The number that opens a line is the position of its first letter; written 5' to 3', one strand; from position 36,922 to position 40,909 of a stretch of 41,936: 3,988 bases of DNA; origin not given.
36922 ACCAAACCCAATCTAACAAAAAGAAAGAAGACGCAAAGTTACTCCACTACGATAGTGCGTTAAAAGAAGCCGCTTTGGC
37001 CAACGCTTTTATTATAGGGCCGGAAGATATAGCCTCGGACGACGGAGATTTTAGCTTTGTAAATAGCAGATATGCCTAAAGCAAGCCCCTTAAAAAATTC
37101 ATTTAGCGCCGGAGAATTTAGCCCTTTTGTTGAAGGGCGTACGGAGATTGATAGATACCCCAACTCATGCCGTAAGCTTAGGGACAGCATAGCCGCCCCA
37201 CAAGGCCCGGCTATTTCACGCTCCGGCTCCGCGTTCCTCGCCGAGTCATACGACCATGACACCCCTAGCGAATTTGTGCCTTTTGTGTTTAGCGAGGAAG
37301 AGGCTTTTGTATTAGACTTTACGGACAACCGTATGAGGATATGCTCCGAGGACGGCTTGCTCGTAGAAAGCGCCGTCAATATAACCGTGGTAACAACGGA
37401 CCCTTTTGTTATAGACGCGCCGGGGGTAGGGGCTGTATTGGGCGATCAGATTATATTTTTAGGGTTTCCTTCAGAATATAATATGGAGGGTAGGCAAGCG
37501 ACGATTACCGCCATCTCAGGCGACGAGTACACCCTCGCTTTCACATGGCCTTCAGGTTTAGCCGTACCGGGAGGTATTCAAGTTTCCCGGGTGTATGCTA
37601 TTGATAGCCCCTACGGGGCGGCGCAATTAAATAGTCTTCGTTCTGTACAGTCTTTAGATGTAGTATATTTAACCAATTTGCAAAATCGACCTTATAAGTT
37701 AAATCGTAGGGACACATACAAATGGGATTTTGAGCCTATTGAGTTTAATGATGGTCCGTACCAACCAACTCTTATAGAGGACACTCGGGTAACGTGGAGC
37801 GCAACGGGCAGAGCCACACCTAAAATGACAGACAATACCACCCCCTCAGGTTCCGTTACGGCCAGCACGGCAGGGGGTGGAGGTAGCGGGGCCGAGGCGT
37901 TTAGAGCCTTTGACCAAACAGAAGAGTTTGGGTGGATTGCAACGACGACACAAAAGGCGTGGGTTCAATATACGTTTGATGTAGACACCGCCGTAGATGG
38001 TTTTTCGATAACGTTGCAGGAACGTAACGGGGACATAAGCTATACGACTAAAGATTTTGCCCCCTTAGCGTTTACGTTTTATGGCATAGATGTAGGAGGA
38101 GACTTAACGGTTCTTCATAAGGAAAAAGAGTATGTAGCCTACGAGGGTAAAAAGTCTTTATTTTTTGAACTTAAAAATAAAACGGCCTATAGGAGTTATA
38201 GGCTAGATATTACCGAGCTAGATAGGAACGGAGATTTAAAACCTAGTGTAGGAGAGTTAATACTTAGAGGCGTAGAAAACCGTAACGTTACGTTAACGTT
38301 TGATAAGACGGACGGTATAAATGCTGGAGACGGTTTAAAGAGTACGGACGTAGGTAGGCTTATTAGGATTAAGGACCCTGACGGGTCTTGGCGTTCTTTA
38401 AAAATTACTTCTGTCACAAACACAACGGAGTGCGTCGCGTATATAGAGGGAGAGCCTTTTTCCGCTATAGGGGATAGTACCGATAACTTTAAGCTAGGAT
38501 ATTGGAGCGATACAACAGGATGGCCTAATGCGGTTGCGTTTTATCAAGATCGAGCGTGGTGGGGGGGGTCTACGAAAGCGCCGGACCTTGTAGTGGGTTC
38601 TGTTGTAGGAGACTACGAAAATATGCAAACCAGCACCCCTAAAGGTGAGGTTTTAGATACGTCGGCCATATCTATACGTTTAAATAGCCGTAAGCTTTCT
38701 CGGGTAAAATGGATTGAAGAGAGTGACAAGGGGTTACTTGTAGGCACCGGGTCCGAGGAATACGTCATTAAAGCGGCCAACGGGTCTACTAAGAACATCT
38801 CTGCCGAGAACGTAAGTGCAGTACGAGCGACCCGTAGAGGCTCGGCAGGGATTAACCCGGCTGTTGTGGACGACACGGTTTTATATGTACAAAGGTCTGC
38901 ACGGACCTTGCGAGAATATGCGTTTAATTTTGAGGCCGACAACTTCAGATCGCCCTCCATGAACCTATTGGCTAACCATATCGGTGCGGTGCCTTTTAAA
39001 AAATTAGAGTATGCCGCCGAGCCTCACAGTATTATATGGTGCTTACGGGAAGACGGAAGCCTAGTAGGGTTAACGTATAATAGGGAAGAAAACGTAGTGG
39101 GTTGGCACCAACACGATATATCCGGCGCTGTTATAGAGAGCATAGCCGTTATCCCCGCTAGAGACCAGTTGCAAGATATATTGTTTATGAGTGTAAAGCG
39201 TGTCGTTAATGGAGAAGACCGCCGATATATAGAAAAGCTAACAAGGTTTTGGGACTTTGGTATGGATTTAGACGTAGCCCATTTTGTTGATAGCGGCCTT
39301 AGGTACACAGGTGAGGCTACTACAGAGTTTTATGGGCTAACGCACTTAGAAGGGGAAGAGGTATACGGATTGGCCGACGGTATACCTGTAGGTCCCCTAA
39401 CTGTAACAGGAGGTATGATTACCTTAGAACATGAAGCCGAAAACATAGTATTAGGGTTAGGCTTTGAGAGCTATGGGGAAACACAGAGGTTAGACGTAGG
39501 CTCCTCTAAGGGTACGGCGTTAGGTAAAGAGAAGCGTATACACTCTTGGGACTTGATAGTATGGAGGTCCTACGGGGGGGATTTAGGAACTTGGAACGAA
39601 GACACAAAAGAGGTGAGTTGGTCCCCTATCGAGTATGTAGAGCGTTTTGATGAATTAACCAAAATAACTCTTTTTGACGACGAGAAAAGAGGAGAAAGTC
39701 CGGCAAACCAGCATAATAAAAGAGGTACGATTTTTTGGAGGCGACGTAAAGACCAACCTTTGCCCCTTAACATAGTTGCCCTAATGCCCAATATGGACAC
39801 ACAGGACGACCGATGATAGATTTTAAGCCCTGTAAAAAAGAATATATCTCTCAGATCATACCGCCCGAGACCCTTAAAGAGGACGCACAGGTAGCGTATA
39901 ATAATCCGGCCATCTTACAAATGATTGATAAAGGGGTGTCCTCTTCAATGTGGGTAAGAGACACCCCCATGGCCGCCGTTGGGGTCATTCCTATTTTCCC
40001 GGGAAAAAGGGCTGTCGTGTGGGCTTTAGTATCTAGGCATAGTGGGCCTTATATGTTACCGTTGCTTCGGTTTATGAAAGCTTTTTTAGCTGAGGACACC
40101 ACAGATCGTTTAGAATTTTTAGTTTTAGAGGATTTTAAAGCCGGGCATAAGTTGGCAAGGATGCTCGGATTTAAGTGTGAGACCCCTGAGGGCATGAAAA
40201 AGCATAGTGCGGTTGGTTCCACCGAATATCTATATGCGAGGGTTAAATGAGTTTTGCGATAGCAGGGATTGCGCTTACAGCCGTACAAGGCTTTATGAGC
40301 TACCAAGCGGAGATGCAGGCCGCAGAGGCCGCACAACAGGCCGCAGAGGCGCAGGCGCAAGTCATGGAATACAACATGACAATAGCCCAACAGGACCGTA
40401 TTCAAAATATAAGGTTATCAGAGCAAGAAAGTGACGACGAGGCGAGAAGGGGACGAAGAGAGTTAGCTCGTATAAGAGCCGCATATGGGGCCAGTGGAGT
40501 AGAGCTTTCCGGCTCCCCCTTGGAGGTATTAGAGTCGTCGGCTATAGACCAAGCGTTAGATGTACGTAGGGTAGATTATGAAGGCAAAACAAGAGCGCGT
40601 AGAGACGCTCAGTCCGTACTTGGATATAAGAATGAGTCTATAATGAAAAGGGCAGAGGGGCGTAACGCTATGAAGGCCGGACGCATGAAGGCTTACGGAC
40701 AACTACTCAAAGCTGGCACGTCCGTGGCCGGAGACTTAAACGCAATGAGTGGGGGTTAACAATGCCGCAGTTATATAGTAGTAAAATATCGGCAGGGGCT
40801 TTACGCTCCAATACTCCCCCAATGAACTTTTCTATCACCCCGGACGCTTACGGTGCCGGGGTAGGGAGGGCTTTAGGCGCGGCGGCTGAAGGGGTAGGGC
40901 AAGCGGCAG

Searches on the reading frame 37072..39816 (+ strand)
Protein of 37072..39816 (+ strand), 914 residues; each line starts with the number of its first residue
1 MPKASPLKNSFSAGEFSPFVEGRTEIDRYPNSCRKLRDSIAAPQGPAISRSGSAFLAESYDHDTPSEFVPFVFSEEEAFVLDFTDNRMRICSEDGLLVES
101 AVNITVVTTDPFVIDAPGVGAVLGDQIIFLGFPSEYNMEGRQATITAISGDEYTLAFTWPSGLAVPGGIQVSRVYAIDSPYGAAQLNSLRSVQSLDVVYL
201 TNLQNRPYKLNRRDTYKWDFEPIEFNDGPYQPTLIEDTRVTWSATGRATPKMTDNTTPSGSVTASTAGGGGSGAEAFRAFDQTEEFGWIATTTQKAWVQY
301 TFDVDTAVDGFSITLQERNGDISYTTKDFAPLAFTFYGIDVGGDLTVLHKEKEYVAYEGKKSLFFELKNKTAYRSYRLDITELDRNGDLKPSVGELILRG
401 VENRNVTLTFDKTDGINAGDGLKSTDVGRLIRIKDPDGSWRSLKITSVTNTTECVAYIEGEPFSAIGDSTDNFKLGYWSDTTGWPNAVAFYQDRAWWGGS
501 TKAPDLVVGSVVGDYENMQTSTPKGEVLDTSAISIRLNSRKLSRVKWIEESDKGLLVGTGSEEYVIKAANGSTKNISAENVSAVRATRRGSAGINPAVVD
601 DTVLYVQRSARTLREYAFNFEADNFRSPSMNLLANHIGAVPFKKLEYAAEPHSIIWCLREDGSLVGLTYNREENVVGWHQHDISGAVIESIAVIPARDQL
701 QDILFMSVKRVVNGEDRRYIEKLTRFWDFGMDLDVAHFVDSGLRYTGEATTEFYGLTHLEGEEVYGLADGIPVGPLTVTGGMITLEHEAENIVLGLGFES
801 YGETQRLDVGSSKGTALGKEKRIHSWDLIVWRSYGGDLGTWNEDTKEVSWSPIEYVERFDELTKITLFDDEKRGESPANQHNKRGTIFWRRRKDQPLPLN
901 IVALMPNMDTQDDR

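Call 10: search_protein_families(library=phrogs, proteins=[window:37072-39816:+], max_evalue=0.0001)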
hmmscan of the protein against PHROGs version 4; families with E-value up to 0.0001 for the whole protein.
window:37072-39816:+ (914 aa): 8 families
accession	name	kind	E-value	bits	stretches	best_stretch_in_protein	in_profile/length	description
phrog_376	-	tail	2e-160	536.6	1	1-912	1-711/712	tail protein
phrog_15566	-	tail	6.3e-63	214.1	2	465-752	28-305/552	tail protein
phrog_30010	-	unknown function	5e-26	92.5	1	596-748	172-322/517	-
phrog_20269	-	unknown function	9e-23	81.9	1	7-244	6-175/374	-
phrog_17517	-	tail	5.7e-16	59.3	1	248-412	15-171/227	tail protein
phrog_38477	-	unknown function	1.2e-13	51.2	1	237-402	91-260/674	-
phrog_16348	-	unknown function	3e-11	43.3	1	241-413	424-591/818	-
phrog_10667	-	unknown function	4e-08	33.1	1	247-383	177-309/718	-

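Call 40: search_protein_families(library=pfam, proteins=[window:37072-39816:+], max_evalue=0.001)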
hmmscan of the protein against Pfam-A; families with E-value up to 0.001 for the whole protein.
window:37072-39816:+ (914 aa): 0 families

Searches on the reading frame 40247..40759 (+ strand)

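Call 63: search_protein_families(library=pfam, proteins=[window:40247-40759:+], max_evalue=0.01)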
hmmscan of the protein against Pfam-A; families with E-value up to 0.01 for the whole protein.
window:40247-40759:+ (170 aa): 1 family
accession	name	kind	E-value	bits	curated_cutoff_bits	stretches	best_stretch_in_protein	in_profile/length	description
PF24072.1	T7_gp14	-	1.1e-09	38.9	27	1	1-162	1-163/187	T7 virus internal virion protein gp14 family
